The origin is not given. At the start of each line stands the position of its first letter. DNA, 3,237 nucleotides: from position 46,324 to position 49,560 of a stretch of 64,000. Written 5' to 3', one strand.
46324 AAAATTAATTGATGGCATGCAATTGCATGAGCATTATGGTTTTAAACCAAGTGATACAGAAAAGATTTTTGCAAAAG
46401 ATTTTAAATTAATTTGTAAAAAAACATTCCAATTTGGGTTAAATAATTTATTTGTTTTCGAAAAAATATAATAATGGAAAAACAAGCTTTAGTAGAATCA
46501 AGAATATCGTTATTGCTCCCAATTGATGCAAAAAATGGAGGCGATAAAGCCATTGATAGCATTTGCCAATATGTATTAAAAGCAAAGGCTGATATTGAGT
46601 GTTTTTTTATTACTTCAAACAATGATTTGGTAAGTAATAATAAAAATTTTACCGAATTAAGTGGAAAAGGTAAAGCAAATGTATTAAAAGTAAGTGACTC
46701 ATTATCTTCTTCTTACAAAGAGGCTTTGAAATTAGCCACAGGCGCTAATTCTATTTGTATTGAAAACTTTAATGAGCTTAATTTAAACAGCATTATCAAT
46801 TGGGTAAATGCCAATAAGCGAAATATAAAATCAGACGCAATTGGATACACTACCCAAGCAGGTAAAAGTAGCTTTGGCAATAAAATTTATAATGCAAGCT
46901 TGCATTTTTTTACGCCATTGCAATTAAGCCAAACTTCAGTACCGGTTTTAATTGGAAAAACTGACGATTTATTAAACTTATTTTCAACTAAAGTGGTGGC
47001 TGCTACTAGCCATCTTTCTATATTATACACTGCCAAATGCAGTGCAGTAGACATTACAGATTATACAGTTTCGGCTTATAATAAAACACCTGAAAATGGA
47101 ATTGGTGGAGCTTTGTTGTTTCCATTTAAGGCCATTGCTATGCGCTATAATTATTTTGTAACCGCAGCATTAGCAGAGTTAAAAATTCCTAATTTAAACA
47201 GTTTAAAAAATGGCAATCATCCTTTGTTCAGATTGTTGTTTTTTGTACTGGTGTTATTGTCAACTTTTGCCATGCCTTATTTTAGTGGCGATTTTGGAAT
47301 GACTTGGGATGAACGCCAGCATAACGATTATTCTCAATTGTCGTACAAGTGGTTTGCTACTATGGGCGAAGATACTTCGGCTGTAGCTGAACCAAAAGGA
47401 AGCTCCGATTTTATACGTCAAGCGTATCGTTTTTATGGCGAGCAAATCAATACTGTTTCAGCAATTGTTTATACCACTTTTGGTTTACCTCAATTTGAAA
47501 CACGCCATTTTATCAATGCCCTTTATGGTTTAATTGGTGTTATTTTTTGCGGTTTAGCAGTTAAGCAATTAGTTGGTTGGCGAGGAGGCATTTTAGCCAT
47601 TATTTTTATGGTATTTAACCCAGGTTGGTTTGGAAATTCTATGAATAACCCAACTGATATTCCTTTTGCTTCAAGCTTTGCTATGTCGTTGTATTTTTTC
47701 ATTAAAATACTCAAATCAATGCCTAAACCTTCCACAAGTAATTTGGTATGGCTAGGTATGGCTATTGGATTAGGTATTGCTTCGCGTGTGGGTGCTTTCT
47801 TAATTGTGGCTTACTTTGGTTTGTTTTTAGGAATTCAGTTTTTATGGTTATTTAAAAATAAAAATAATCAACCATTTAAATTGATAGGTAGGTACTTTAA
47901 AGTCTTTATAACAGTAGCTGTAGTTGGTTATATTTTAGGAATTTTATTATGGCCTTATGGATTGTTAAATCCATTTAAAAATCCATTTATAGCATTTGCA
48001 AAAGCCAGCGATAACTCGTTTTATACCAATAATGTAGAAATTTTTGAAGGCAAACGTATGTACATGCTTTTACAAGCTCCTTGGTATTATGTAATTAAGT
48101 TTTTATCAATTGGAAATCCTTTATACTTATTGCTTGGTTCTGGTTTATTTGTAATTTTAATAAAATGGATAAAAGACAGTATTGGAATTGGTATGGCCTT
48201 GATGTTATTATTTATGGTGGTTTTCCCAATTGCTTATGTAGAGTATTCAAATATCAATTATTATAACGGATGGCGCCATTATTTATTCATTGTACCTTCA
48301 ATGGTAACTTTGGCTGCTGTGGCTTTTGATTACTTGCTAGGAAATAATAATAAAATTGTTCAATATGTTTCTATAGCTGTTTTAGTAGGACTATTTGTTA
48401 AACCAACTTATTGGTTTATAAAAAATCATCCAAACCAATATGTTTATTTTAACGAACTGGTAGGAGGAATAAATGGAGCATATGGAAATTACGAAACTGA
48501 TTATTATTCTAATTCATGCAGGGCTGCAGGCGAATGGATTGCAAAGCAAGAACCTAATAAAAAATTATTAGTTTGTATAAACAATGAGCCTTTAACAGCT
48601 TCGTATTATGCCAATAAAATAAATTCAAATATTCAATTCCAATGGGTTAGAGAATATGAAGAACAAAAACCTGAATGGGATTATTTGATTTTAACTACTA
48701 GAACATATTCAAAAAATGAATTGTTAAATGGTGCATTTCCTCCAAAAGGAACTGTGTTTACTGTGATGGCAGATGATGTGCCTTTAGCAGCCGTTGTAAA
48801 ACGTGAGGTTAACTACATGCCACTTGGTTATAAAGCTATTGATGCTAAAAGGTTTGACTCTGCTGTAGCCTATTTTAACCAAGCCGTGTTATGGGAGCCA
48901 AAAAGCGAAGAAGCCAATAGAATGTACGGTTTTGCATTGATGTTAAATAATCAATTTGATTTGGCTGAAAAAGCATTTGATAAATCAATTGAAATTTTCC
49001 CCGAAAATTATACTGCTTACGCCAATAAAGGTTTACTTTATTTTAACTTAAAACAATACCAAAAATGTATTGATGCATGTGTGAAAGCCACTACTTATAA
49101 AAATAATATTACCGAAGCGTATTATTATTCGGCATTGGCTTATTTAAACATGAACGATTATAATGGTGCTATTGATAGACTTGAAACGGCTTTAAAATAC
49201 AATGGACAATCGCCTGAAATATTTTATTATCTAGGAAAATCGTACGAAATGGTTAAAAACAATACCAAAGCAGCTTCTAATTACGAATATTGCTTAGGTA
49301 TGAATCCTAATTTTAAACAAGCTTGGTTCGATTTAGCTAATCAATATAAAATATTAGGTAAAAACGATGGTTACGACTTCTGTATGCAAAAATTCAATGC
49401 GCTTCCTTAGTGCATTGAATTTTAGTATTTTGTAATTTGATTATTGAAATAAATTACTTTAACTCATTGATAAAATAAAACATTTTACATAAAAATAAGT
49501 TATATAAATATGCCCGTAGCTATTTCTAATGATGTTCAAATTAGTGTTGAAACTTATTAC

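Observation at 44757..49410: Three-gene membrane glycosylation module ending in a GT-A-like/GT-C/TPR fusion (TMTC-like architecture)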

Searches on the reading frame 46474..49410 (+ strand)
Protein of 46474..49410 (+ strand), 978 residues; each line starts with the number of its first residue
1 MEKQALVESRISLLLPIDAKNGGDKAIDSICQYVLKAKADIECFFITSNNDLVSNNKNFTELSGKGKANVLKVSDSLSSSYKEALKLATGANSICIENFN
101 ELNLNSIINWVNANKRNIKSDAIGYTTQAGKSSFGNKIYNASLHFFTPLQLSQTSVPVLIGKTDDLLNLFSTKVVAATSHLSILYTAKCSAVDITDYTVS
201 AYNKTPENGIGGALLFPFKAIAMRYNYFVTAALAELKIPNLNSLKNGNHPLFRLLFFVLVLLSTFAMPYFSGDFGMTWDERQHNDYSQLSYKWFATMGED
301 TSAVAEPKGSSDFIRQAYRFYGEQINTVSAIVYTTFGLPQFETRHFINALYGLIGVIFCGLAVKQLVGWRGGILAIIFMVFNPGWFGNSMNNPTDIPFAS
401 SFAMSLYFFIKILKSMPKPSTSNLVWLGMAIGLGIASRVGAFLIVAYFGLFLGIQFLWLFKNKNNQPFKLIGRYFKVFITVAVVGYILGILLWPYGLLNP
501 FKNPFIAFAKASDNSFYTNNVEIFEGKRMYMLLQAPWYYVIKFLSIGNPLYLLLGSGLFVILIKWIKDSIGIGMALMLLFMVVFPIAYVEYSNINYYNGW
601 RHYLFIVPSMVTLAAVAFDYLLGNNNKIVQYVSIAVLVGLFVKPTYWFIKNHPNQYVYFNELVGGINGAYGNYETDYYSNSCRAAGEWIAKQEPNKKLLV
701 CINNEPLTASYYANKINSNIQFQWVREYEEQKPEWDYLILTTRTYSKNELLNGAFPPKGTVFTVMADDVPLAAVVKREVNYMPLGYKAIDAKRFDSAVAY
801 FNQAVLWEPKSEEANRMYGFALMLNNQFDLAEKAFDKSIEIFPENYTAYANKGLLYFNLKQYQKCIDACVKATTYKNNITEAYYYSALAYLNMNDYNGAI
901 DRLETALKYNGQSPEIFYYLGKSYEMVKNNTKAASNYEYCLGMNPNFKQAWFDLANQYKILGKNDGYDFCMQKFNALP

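Call 3: search_protein_families(library=pfam, proteins=[window:46474-49410:+], max_evalue=0.01)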
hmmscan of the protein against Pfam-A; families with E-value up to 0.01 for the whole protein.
window:46474-49410:+ (978 aa): 14 families
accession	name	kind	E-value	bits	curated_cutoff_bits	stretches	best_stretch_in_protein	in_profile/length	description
PF07719.23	TPR_2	-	2.8e-17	61.8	27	2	813-845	2-34/34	Tetratricopeptide repeat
PF14559.12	TPR_19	-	2.3e-13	50.7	25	1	788-850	1-62/68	Tetratricopeptide repeat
PF00515.34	TPR_1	-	7.2e-13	48.2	27.8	2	848-872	3-27/34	Tetratricopeptide repeat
PF13431.12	TPR_17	-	1.5e-12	47.1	24.4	1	834-866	1-33/34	Tetratricopeptide repeat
PF13432.12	TPR_16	-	2e-11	44.6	32.7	2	887-935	4-52/65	Tetratricopeptide repeat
PF13181.12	TPR_8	-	2.1e-08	34.1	25.7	1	847-878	2-33/34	Tetratricopeptide repeat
PF13428.12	TPR_14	-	3.4e-08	33.8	23.5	0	813-853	2-42/44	Tetratricopeptide repeat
PF13231.12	PMT_2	-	1.5e-07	32.2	26.1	1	344-456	24-133/160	Dolichyl-phosphate-mannose-protein mannosyltransferase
PF12895.13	ANAPC3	-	5.3e-07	30.3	27.2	1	877-937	21-79/82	Anaphase-promoting complex, cyclosome, subunit 3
PF13371.12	TPR_9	-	4.6e-06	27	35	0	788-848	5-65/73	Tetratricopeptide repeat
PF13414.12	TPR_11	-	5.7e-06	26.4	26.8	1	889-925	3-39/42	TPR repeat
PF13174.12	TPR_6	-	5e-05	24.1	26.3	0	881-910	1-30/33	Tetratricopeptide repeat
PF13424.12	TPR_12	-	0.0017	19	30.1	0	815-859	6-51/77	Tetratricopeptide repeat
PF23914.1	TPR_CcmH_CycH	-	0.0019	18.5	42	0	816-910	54-151/158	Cytochrome c-type biogenesis protein H TPR domain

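Call 4: search_protein_families(library=ncbifam, proteins=[window:46474-49410:+], max_evalue=0.01)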
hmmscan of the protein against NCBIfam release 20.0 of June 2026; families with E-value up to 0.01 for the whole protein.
window:46474-49410:+ (978 aa): 18 families
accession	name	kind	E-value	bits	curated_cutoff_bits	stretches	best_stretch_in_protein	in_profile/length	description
NF040959.1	MamA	equivalog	5.9e-21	74.9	200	2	777-907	36-166/204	magnetosome protein MamA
TIGR02917.1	PEP_TPR_lipo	equivalog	5.9e-15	54.2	312.2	1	789-956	340-507/899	XrtA/PEP-CTERM system TPR-repeat protein PrsT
TIGR02521.1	type_IV_pilW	equivalog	5.7e-13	49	154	2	873-948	24-99/234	type IV pilus biogenesis/stability protein PilW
TIGR00990.1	3a0801s09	subfamily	5.1e-06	25.4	757.25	1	830-974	316-463/615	mitochondrial import receptor subunit TOM70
NF052312.1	T9SS_PorW_SprE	equivalog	6.6e-06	25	250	1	823-964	115-266/716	type IX secretion system periplasmic lipoprotein PorW/SprE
TIGR02552.1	LcrH_SycD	equivalog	1.1e-05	25.2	104.8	1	818-915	24-121/136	SycD/LcrH family type III secretion system chaperone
NF033762.1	social_mot_Tgl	equivalog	2.8e-05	23.6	225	0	779-869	33-123/252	social motility TPR repeat lipoprotein Tgl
NF040561.1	PrimPol_Msp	equivalog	2.9e-05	22.9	200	0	789-883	2-95/515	CRISPR-associated primase-polymerase type A1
NF008391.2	PRK11189.1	equivalog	8e-05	22.3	250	1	800-864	87-151/297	lipoprotein NlpI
NF047371.1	FlcA_CTERM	equivalog_domain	0.00027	19.5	300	1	785-868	129-212/646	periplasmic flagellar collar protein FlcA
NF009037.0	PRK12370.1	equivalog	0.0011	17.4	589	1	799-871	359-427/553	HilA/EilA family virulence transcriptional regulator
TIGR00540.1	TPR_hemY_coli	hypoth_equivalog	0.0015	17.4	142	0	885-965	297-376/385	heme biosynthesis-associated TPR protein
NF008756.0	PRK11788.1-4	equivalog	0.0016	17.5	474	1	825-968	120-269/389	lipopolysaccharide assembly protein LapB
NF053607.1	CHU_0125_OmpA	equivalog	0.0016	17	620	0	848-945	21-118/639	CHU_0125 family OmpA-like outer membrane integrity protein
NF041522.1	TPR_sll0314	equivalog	0.0024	17.2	225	0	887-934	187-234/275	Sll0314/Alr1548 family TPR repeat-containing protein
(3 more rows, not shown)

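Call 5: search_solved_structures(query=window:46474-49410:+, max_evalue=1, show_alignments=2)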
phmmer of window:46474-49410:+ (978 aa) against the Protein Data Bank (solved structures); distinct sequences matched with E-value up to 1: 156 (the best 60 are shown).
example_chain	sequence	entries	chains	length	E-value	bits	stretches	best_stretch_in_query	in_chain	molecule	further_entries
9qhb_A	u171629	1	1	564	8.1e-37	130.2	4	794-959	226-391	Engineered tetratricopeptide repeat protein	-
9qhc_A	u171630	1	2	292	6.8e-19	70.9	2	794-960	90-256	Engineered tetratricopeptide repeat protein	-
8bu0_A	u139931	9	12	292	9.3e-19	70.4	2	794-965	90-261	Consensus tetratricopeptide repeat protein | Crystal structure of an 8-repeat consensus TPR superhelix with Zinc. | Monomer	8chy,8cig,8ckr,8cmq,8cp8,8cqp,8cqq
4rg6_A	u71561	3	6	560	1.3e-11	46.8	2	781-946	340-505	Cell division cycle protein 27 homolog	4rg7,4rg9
7yeh_B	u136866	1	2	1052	8.7e-11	44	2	828-974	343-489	UDP-N-acetylglucosamine--peptide N-acetylglucosaminyltransferase 110 kDa subunit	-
7yea_A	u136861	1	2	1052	1.1e-10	43.7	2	828-974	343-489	UDP-N-acetylglucosamine--peptide N-acetylglucosaminyltransferase 110 kDa subunit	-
7ntf_A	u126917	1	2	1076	1.6e-10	43.2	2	828-974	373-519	Isoform 1 of UDP-N-acetylglucosamine--peptide N-acetylglucosaminyltransferase 110 kDa subu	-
7kw7_E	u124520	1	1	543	2.3e-10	42.6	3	825-897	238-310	Stress-induced-phosphoprotein 1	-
5khu_F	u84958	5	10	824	1.3e-09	40.1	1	781-946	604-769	Cell division cycle protein 27 homolog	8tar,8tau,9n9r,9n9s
5a31_F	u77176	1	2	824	1.3e-09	40.1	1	781-946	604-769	ANAPHASE-PROMOTING COMPLEX SUBUNIT 3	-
4ui9_F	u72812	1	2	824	1.3e-09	40.1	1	781-946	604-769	CELL DIVISION CYCLE PROTEIN 27 HOMOLOG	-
5g04_F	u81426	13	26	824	1.3e-09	40.1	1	781-946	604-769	CELL DIVISION CYCLE PROTEIN 27 HOMOLOG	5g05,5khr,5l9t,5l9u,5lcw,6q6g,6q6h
3vtx_A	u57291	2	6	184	5.8e-09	38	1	825-965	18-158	MamA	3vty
7y4i_A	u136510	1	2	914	2.4e-08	36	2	796-951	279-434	Probable UDP-N-acetylglucosamine--peptide N-acetylglucosaminyltransferase SPINDLY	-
8dtf_A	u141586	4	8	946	2.7e-08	35.8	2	796-951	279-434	Probable UDP-N-acetylglucosamine--peptide N-acetylglucosaminyltransferase SPINDLY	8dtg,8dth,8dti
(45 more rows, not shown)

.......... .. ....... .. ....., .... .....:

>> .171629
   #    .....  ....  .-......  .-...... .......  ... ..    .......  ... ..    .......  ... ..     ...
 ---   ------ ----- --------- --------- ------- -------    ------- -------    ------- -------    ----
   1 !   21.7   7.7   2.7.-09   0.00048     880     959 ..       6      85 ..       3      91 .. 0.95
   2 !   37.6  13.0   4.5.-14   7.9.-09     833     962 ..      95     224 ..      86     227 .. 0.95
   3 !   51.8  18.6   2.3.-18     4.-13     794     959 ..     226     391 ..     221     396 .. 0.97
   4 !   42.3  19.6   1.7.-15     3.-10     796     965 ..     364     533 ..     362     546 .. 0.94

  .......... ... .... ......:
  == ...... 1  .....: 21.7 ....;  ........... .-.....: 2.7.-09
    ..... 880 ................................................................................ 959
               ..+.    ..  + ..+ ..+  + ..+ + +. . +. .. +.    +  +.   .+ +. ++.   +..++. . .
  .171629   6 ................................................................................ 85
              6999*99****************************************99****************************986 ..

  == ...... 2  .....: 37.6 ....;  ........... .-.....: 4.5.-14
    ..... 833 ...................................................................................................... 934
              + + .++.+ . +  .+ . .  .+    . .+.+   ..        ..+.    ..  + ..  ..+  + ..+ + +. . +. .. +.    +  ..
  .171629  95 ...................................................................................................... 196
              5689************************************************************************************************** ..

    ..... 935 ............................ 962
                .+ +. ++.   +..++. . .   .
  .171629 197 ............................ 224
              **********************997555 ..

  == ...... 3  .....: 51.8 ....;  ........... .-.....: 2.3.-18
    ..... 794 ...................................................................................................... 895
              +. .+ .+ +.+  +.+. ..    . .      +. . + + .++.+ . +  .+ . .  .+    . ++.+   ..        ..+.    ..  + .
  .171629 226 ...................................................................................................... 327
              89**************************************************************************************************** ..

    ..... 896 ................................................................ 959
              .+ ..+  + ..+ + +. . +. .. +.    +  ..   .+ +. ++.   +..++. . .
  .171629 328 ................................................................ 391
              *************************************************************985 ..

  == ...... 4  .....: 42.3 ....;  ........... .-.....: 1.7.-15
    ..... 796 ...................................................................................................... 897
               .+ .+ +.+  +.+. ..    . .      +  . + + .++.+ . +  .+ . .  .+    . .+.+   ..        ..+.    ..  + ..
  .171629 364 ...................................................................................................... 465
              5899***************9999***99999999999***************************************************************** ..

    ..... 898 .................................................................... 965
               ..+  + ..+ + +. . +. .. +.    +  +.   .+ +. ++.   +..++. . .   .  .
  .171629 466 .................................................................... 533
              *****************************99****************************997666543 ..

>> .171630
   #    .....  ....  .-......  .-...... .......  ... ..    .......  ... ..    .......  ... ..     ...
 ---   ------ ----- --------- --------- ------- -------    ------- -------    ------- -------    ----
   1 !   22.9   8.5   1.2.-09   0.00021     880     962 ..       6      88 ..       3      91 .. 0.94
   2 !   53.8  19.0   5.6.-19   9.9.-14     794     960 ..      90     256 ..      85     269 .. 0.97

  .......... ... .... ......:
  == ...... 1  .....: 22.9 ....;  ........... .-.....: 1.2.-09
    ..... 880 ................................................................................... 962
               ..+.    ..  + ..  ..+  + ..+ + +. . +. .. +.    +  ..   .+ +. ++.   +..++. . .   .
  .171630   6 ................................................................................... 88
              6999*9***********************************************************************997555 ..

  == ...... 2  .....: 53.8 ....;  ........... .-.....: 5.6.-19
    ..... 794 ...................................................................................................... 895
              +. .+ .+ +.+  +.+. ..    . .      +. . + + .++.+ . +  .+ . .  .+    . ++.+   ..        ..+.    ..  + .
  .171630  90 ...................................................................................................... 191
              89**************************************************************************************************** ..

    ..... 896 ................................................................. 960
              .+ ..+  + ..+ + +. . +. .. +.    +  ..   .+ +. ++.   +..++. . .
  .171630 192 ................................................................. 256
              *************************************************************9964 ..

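Call 7: find_homologous_proteins(query=window:46474-49410:+)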
Query window:46474-49410:+ (978 aa): 84 proteins with E <= 0.001 among 8000 candidates.
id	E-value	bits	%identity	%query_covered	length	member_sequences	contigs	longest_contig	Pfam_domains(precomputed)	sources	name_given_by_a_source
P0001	0.0e+0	2237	100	100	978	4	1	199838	PF14559.13,PF13431.13,PF13414.13,PF13371.13,PF00515.35,PF12895.14,PF13432.13,PF13428.13,PF13181.13,PF07719.24,PF13231.13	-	-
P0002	0.0e+0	2047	90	100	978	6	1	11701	PF14559.13,PF13431.13,PF13414.13,PF13371.13,PF00515.35,PF12895.14,PF13432.13,PF13428.13,PF13181.13,PF07719.24,PF13231.13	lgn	-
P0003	0.0e+0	1935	85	100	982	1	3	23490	PF14559.13,PF13431.13,PF13414.13,PF13371.13,PF00515.35,PF12895.14,PF13432.13,PF13428.13,PF13181.13,PF07719.24,PF13231.13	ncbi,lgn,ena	-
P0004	0.0e+0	1748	75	100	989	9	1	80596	PF14559.13,PF13431.13,PF13414.13,PF00515.35,PF12895.14,PF13432.13,PF13428.13,PF13181.13,PF07719.24,PF13231.13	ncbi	-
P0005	0.0e+0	1704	73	100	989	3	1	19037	PF14559.13,PF13431.13,PF13414.13,PF00515.35,PF12895.14,PF13432.13,PF13428.13,PF13181.13,PF07719.24,PF13231.13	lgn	-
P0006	0.0e+0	1473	66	100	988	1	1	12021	PF14559.13,PF13431.13,PF13414.13,PF13371.13,PF00515.35,PF12895.14,PF13432.13,PF13428.13,PF13181.13,PF07719.24,PF13231.13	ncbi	-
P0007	0.0e+0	1463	65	100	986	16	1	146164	PF14559.13,PF13431.13,PF13414.13,PF00515.35,PF12895.14,PF13432.13,PF13428.13,PF13181.13,PF07719.24,PF13231.13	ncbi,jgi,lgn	jgi:tetratricopeptide (TPR) repeat protein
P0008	0.0e+0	1437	64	100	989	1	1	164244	PF25063.1,PF13431.13,PF23914.2,PF13414.13,PF13428.13,PF14559.13,PF00515.35,PF12895.14,PF13424.13,PF21033.5,PF13432.13,PF13181.13,PF07719.24,PF13174.13,PF13231.13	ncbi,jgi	jgi:tetratricopeptide (TPR) repeat protein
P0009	0.0e+0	1290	57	99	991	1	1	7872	PF25063.1,PF13431.13,PF23914.2,PF13414.13,PF13176.13,PF13428.13,PF00535.33,PF13374.13,PF14559.13,PF13371.13,PF00515.35,PF12895.14,PF13424.13,PF21033.5,PF13432.13,PF13181.13,PF07719.24,PF13174.13,PF13231.13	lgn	-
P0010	0.0e+0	1251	56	100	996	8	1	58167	PF25063.1,PF13431.13,PF23914.2,PF13414.13,PF13176.13,PF13428.13,PF00535.33,PF13374.13,PF14559.13,PF13371.13,PF26725.1,PF00515.35,PF12895.14,PF13424.13,PF21033.5,PF13432.13,PF13181.13,PF07719.24,PF13174.13,PF13231.13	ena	-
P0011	0.0e+0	1249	55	98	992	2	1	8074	PF13431.13,PF13414.13,PF13428.13,PF14559.13,PF13371.13,PF00515.35,PF12895.14,PF13424.13,PF13432.13,PF13181.13,PF07719.24,PF13231.13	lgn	-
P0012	0.0e+0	1241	56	100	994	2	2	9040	PF13431.13,PF13414.13,PF13176.13,PF13428.13,PF00535.33,PF13374.13,PF14559.13,PF13371.13,PF00515.35,PF12895.14,PF13424.13,PF21033.5,PF13432.13,PF13181.13,PF07719.24,PF13174.13,PF13231.13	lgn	-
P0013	0.0e+0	1237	55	100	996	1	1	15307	PF25063.1,PF13431.13,PF23914.2,PF25062.2,PF13414.13,PF13176.13,PF13428.13,PF13374.13,PF14559.13,PF00515.35,PF12895.14,PF13424.13,PF21033.5,PF13432.13,PF13181.13,PF07719.24,PF13174.13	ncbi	ncbi:MAG: tetratricopeptide repeat protein [Bacteroidia bacterium]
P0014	0.0e+0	1234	55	100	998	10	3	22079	PF13431.13,PF13414.13,PF13176.13,PF13428.13,PF00535.33,PF14559.13,PF13371.13,PF00515.35,PF12895.14,PF13424.13,PF21033.5,PF13432.13,PF13181.13,PF07719.24,PF13174.13,PF13231.13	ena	-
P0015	0.0e+0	1233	55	100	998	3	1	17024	PF13431.13,PF23914.2,PF13414.13,PF13176.13,PF13428.13,PF00535.33,PF13374.13,PF14559.13,PF13371.13,PF00515.35,PF12895.14,PF13424.13,PF21033.5,PF13432.13,PF13181.13,PF07719.24,PF13174.13,PF13231.13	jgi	jgi:tetratricopeptide (TPR) repeat protein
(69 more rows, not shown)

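Call 9: find_related_loci(query=window:46474-49410:+, collection=genome_contigs, flank=8000)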
Query window:46474-49410:+ (978 aa) in genome_contigs; peptide patterns used: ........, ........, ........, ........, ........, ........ (x = any residue, [..] = any of these).
47 stretches matched a pattern; 37 encode a relative of the query (tblastn E <= 1e-3); 36 distinct loci.
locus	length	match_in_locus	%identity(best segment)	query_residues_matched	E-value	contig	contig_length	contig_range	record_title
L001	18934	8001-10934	97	1-978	0e+0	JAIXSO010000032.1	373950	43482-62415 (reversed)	MAG: Bacteroidetes bacterium isolate C8_MAG_00008 pond_C8_MAG_00008_000000000010, whole genome shotgun sequence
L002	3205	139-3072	92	1-978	0e+0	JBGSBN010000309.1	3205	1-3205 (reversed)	MAG: Candidatus Methylacidiphilales bacterium isolate NCIPD_CMAR_MAG_16 k141_3220021_length_3205_cov_7.9497, whole genom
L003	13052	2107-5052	85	1-978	0e+0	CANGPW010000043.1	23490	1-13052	MAG: Bacteroidetes bacterium isolate RE-14apr17-15 genome assembly, contig: RE-14apr17-C1896, whole genome shotgun seque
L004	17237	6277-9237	75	1-978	0e+0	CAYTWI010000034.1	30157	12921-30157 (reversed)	MAG TPA_asm: uncultured Bifidobacterium sp. isolate binchicken_co214_22 genome assembly, contig: NODE_1329_length_30157_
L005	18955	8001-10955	65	1-977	0e+0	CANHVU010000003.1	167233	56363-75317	MAG: Bacteroidetes bacterium isolate RE-27jun17-99 genome assembly, contig: RE-27jun17-C24, whole genome shotgun sequenc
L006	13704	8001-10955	64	1-977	0e+0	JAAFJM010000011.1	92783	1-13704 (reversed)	MAG: Bacteroidetes bacterium isolate bin39.metabat.b16b17b19.001 WN_Bacteroidetes_5_scaffold_11, whole genome shotgun se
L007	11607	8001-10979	56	1-977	0e+0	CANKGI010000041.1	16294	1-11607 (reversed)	MAG: Bacteroidetes bacterium isolate RH-9nov16-162 genome assembly, contig: RH-9nov16-C7254, whole genome shotgun sequen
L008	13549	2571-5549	55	1-977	0e+0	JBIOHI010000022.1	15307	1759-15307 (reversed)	MAG: Bacteroidia bacterium isolate GcL13-5 k141_309787_length_15307_cov_16.1577, whole genome shotgun sequence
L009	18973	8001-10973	56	1-977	0e+0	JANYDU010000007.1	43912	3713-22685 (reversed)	MAG: Bacteroidetes bacterium isolate 336R_metabinner_86_sub 336R_k141_800206, whole genome shotgun sequence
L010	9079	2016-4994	56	1-977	0e+0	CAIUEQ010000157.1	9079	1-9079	MAG: uncultured Bacteroidetes bacterium isolate Ki3-D2_bin-0761 genome assembly, contig: bin-0761:157/389, whole genome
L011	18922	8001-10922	51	1-977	0e+0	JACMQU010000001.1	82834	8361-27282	MAG: Bacteroidia bacterium isolate LF-bin-458 FL-bin-458-contig-k141_17414, whole genome shotgun sequence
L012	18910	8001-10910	51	5-977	0e+0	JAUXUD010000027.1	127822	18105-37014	MAG: Bacteroidota bacterium isolate C13_metabat.bin.6 C13_k141_10445, whole genome shotgun sequence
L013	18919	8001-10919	51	1-977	0e+0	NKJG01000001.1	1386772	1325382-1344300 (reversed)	MAG: Bacteroidetes bacterium B1(2017) isolate B1 NODE_3, whole genome shotgun sequence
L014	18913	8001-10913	51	1-977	0e+0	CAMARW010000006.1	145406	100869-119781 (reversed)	MAG: Chitinophaga pinensis isolate GE-03apr19-111 genome assembly, contig: GE-03apr19-C34, whole genome shotgun sequence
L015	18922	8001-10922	50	1-977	0e+0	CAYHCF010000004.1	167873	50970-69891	MAG TPA_asm: uncultured Chitinophaga sp. isolate ERP119702_co1_220 genome assembly, contig: NODE_40_length_167873_cov_10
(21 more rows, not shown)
